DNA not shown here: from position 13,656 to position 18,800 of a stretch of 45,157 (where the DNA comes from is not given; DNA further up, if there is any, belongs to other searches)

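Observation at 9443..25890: Hyper-expanded internal/ejection-protein module occupies 36% of the genome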

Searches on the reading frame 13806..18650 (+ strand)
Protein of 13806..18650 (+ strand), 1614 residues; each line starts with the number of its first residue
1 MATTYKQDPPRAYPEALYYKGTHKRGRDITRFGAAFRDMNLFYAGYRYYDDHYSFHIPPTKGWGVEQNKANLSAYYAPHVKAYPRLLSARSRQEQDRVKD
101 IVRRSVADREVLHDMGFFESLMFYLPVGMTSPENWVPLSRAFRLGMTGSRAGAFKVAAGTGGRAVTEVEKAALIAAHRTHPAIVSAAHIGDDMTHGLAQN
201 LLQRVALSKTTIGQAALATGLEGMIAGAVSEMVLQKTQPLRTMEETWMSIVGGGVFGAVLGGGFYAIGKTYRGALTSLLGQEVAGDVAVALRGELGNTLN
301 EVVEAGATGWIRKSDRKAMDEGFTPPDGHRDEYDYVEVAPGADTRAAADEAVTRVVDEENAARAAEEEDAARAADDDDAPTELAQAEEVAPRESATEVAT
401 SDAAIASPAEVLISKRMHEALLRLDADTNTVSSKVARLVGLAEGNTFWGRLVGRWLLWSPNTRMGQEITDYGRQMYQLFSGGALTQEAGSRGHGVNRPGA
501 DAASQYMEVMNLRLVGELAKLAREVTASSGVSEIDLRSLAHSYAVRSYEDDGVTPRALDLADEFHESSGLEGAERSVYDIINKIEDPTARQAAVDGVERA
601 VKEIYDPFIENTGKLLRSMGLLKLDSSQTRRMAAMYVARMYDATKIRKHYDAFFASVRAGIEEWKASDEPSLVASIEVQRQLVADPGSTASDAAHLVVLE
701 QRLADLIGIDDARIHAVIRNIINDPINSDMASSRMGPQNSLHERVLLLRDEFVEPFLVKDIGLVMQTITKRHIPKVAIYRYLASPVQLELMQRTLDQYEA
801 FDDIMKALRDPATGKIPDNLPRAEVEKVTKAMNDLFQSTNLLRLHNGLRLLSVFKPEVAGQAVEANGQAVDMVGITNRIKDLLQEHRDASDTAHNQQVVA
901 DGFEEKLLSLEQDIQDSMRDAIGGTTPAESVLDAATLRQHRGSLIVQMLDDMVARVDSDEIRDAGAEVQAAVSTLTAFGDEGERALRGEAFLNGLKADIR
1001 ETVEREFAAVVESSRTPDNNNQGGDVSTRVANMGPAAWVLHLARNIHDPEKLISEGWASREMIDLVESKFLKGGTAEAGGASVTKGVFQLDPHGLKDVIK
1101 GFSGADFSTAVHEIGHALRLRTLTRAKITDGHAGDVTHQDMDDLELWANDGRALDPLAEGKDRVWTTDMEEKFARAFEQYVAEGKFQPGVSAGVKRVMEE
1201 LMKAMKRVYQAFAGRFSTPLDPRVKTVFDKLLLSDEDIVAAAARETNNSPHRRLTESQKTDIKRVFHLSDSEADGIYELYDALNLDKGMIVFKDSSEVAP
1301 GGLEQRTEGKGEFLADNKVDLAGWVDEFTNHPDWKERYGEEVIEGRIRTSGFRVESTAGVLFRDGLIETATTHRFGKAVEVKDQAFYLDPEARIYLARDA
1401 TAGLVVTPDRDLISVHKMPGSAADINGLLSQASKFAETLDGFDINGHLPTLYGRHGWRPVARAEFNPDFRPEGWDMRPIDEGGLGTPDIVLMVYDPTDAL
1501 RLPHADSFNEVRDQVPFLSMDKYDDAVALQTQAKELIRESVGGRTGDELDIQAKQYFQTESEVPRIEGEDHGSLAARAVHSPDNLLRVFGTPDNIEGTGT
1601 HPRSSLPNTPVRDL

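Call 3: search_protein_families(library=pfam, proteins=[window:13806-18650:+], max_evalue=0.01)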
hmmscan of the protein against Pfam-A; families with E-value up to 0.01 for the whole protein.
window:13806-18650:+ (1614 aa): 0 families

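Call 4: search_protein_families(library=phrogs, proteins=[window:13806-18650:+], max_evalue=0.001)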
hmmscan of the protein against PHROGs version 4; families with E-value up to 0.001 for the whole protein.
window:13806-18650:+ (1614 aa): 3 families
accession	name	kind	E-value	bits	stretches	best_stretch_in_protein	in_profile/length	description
phrog_9880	-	unknown function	1.5e-17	63.5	1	1086-1245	947-1098/2231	-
phrog_342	-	head and packaging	6.3e-08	32.1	1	31-436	228-487/1235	internal virion protein with endolysin domain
phrog_2563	-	unknown function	0.00058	21.2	0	1387-1464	44-118/134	-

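Call 9: search_solved_structures(query=window:13806-18647:+, max_evalue=1, show_alignments=2)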
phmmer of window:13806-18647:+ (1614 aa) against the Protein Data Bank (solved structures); distinct sequences matched with E-value up to 1: 0.

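Call 12: find_homologous_proteins(query=window:13806-18647:+)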
Query window:13806-18647:+: 8000 candidates shared short words with the query, none scored E <= 0.001.

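Call 13: search_dna_similar(query=window:13806-18647:+, collection=phages, mode=protein, max_evalue=0.001, max_rows=25)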
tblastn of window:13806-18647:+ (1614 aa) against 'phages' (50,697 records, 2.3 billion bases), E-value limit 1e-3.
Records with a match: 23; places in all: 23; records where one place covers at least 80% of the query: 0.
Best place of each record, by identity: <60% 23.
By first word of the organism name: Xanthomonas 8; Vibrio 6; Microbacterium 3; Pseudomonas 2; Microcystis 1; Nostoc 1; Limnohabitans 1; Caudoviricetes 1.
By host as written in the record: - 8; Microbacterium sp. ISAT203 3; Xanthomonas citri 3; Vibrio splendidus 3; Microcystis elabens 1; Nostoc sp. 1; Vibrio variabilis R-40492 1; Limnohabitans sp. DCL3 1; and 2 more.
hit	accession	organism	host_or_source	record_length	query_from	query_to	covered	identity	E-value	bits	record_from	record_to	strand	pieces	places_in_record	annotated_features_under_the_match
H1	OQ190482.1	Microbacterium phage UtzChips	Microbacterium sp. ISAT203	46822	1356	1602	15%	26.6%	5e-9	68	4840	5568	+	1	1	4: minor capsid protein | 5: scaffolding protein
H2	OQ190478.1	Microbacterium phage Barnstormer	Microbacterium sp. ISAT203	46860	1356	1602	15%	26.2%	1e-8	67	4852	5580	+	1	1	4: minor capsid protein | 5: scaffolding protein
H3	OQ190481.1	Microbacterium phage Caron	Microbacterium sp. ISAT203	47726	1356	1531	11%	31.5%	2e-8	66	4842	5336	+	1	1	4: minor capsid protein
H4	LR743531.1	Xanthomonas phage Tenjo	Phage obtained from sewage water ...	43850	1058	1238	11%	27.6%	4e-5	55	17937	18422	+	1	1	Phage protein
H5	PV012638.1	Xanthomonas phage SAC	Xanthomonas citri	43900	1058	1238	11%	27.6%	8e-4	50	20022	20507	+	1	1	hypothetical protein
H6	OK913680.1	Xanthomonas phage MET23-P3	Metropolitan WWTP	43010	1067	1238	11%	28.5%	7e-5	54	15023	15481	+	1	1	hypothetical protein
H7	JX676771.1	Pseudomonas phage AF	soil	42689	1106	1241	8%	32.4%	2e-5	56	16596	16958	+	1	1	hypothetical protein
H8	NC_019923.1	Pseudomonas phage AF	soil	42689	1106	1241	8%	32.4%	2e-5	56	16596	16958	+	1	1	hypothetical protein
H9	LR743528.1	Xanthomonas phage Tabio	Phage obtained from Runoff water ...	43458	1099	1238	9%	29.3%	2e-4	53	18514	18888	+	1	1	hypothetical protein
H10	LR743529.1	Xanthomonas phage Sopo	Phage obtained from Runoff water ...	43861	1099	1238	9%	29.3%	2e-4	53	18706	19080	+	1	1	Phage protein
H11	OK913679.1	Xanthomonas phage JUN5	Grand Junction Colorado WWTP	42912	1099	1238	9%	29.3%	3e-4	52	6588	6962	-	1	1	hypothetical protein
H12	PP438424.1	Microcystis phage Mel-JY33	Microcystis elabens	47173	1085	1241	10%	26.0%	3e-4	52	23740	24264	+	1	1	lysin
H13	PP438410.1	Nostoc phage Nsp-JY18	Nostoc sp.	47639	1085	1241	10%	26.0%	4e-4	52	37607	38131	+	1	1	lysin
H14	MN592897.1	Vibrio phage MZH0603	Vibrio variabilis R-40492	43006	1098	1244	9%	27.7%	2e-6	59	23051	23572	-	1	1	coil containing protein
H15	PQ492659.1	Limnohabitans phage DC33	Limnohabitans sp. DCL3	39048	1393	1533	9%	28.4%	1e-5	57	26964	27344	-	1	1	hypothetical protein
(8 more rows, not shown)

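Call 15: get_annotated_region(hit=H7, flank=9000)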
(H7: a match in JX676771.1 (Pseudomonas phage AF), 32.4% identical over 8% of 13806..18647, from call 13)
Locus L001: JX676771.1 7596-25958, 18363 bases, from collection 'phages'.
description: Pseudomonas phage AF, complete genome.
organism: Pseudomonas phage AF (NCBI taxid 1235689)
taxonomy: Viruses; Duplodnaviria; Heunggongvirae; Uroviricota; Caudoviricetes
host: -; source: soil; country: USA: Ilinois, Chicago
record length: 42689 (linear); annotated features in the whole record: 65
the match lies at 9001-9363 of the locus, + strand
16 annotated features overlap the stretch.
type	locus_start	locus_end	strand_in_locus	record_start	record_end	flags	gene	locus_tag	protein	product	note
CDS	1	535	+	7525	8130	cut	-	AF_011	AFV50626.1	putative tail tubular protein A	-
CDS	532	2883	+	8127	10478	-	-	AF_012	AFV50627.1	hypothetical protein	-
CDS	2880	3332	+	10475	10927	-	-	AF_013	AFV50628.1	putative internal virion protein A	-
CDS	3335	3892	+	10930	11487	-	-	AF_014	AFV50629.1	putative internal virion protein B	-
CDS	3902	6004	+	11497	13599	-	-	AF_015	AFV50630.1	putative structural lysozyme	-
CDS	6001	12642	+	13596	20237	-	-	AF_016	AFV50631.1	hypothetical protein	-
CDS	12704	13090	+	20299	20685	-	-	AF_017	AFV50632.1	putative class I holin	-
CDS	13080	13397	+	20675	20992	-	-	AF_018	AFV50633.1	putative class I holin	-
CDS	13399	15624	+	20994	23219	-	-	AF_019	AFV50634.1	putative tail spike protein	-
CDS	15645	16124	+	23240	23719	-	-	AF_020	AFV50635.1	putative endolysin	-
CDS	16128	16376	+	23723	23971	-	-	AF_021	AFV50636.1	putative Rz-like protein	-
CDS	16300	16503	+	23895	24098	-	-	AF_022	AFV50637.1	putative Rz1-like protein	-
CDS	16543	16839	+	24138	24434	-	-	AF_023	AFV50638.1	hypothetical protein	-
CDS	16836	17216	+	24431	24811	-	-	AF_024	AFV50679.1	hypothetical protein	-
CDS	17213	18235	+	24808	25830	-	-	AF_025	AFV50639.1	hypothetical protein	-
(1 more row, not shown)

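Call 16: get_annotated_region(hit=H1, flank=4000)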
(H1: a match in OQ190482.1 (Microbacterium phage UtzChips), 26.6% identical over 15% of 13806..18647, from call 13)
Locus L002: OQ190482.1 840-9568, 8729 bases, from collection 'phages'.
description: Microbacterium Phage UtzChips, complete genome.
organism: Microbacterium phage UtzChips (NCBI taxid 3028495)
taxonomy: Viruses; Duplodnaviria; Heunggongvirae; Uroviricota; Caudoviricetes
host: Microbacterium sp. ISAT203; source: soil; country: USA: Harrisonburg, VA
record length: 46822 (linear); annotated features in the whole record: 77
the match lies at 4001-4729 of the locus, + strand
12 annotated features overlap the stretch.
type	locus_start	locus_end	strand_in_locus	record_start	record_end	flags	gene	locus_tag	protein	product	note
CDS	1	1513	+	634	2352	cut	2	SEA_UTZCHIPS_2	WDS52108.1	terminase large subunit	terminase, large subunit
CDS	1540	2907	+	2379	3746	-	3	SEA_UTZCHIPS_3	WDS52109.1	portal protein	-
CDS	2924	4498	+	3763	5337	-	4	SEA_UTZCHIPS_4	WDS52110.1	minor capsid protein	-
CDS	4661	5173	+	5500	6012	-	5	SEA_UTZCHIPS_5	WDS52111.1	scaffolding protein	-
CDS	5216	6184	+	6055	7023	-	6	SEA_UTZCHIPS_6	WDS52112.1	major capsid protein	-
CDS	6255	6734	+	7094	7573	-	7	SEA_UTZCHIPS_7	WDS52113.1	head-to-tail adaptor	-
CDS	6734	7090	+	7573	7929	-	8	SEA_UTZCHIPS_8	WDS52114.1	head-to-tail stopper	-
CDS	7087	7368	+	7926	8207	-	9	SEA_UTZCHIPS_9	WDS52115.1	hypothetical protein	-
CDS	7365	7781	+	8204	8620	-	10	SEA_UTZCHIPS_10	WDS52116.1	tail terminator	-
CDS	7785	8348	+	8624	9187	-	11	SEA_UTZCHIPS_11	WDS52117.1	major tail protein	-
CDS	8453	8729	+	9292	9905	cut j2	13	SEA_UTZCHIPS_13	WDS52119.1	tail assembly chaperone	-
CDS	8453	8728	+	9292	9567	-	12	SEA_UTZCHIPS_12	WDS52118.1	tail assembly chaperone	-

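Call 18: find_related_loci(query=window:13806-18647:+, collection=viral_contigs, flank=10000)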
Query window:13806-18647:+ (1614 aa) in viral_contigs; peptide patterns used: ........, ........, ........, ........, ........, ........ (x = any residue, [..] = any of these).
20 stretches matched a pattern; 3 encode a relative of the query (tblastn E <= 1e-3); 2 distinct loci.
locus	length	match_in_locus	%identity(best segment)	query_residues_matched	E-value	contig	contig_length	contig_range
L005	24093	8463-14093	92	32-1614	0e+0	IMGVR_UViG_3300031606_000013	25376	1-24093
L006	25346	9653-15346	94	32-1614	0e+0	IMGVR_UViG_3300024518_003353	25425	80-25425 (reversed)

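Call 32: get_annotated_region(hit=H4, flank=8000)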
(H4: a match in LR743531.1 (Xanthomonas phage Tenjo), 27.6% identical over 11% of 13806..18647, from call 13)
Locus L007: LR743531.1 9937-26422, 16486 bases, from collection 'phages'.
description: Xanthomonas phage Tenjo genome assembly, chromosome: 1.
organism: Xanthomonas phage Tenjo (NCBI taxid 2674974)
taxonomy: Viruses; Duplodnaviria; Heunggongvirae; Uroviricota; Caudoviricetes
host: -; source: Phage obtained from sewage water extract on X. albilineans; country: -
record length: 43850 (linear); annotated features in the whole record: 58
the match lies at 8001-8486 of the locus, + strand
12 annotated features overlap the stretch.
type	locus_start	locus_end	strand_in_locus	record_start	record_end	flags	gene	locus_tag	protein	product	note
CDS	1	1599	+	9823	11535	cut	-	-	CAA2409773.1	Phage protein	-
CDS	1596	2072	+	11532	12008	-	-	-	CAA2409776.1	hypothetical protein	-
CDS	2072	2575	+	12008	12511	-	-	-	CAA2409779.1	hypothetical protein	-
CDS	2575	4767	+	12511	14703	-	-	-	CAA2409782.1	hypothetical protein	-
CDS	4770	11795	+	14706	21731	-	-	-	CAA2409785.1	Phage protein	-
CDS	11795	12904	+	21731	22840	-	-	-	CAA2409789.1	hypothetical protein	-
CDS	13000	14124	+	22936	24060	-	-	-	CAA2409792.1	hypothetical protein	-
CDS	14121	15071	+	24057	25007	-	-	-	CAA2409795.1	Phage protein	-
CDS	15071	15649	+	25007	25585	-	-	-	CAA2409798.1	hypothetical protein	-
CDS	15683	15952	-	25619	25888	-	-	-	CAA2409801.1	hypothetical protein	-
CDS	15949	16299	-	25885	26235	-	-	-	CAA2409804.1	hypothetical protein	-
CDS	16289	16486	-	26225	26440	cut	-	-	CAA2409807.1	hypothetical protein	-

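Call 33: get_annotated_region(hit=H14, flank=8000)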
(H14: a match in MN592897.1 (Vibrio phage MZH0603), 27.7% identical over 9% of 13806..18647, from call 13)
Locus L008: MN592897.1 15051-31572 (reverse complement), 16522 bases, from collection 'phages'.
description: Vibrio phage MZH0603, complete genome.
organism: Vibrio phage MZH0603 (NCBI taxid 2664193)
taxonomy: Viruses; Duplodnaviria; Heunggongvirae; Uroviricota; Caudoviricetes
host: Vibrio variabilis R-40492; source: -; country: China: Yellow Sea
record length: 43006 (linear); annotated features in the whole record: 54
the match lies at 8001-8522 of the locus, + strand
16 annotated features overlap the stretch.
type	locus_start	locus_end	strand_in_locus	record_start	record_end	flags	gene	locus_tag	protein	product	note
CDS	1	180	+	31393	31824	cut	-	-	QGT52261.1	hypothetical protein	-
CDS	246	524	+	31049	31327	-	-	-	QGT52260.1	hypothetical protein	-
CDS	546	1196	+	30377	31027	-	-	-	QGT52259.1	head completion adaptor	-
CDS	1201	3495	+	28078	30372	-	-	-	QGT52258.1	FCCH domain ubiquitin-activating enzyme E1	-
CDS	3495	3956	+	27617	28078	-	-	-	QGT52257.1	hypothetical protein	-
CDS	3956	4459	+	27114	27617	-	-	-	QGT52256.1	coil containing protein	-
CDS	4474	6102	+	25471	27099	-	-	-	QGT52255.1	hypothetical protein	-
CDS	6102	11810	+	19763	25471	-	-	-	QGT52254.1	coil containing protein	-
CDS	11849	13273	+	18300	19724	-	-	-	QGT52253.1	hypothetical protein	-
CDS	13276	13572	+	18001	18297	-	-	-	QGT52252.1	hypothetical protein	-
CDS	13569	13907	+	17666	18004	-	-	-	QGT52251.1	hedgehog signaling/DD-peptidase zinc-binding domain protein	-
CDS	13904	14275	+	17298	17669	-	-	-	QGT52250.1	TMhelix containing protein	-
CDS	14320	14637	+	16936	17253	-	-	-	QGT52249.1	TMhelix containing protein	-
CDS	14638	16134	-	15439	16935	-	-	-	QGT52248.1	helicase superfamily 1/2 ATP-binding domain protein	-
CDS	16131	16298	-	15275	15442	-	-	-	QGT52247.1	hypothetical protein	-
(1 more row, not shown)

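Call 34: get_annotated_region(hit=H12, flank=8000)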
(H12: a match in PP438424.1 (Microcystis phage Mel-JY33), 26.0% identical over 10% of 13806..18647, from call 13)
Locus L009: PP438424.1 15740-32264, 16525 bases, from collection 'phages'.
description: Microcystis phage Mel-JY33, complete genome.
organism: Microcystis phage Mel-JY33 (NCBI taxid 3128144)
taxonomy: Viruses; Duplodnaviria; Heunggongvirae; Uroviricota; Caudoviricetes
host: Microcystis elabens; source: China; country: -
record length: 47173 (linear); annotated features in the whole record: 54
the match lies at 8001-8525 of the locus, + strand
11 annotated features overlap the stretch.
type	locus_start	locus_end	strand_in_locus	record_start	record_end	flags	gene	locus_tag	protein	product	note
CDS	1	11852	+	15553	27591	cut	-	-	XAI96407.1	lysin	cotnains a beta/gamma crystallin motif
CDS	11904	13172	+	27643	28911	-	-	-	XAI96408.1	hypothetical protein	-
CDS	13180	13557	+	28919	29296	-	-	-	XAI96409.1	putative alpha amylase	-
CDS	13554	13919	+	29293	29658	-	-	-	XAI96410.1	hypothetical protein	-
CDS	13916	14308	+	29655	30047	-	-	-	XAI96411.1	hypothetical protein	-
CDS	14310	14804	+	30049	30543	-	-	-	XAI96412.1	hypothetical protein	-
CDS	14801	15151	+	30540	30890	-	-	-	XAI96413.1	hypothetical protein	-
CDS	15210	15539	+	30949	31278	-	-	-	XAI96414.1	hypothetical protein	-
CDS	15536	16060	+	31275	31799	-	-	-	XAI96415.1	hypothetical protein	-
CDS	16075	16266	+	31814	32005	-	-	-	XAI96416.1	hypothetical protein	-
CDS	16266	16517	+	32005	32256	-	-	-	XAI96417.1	hypothetical protein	-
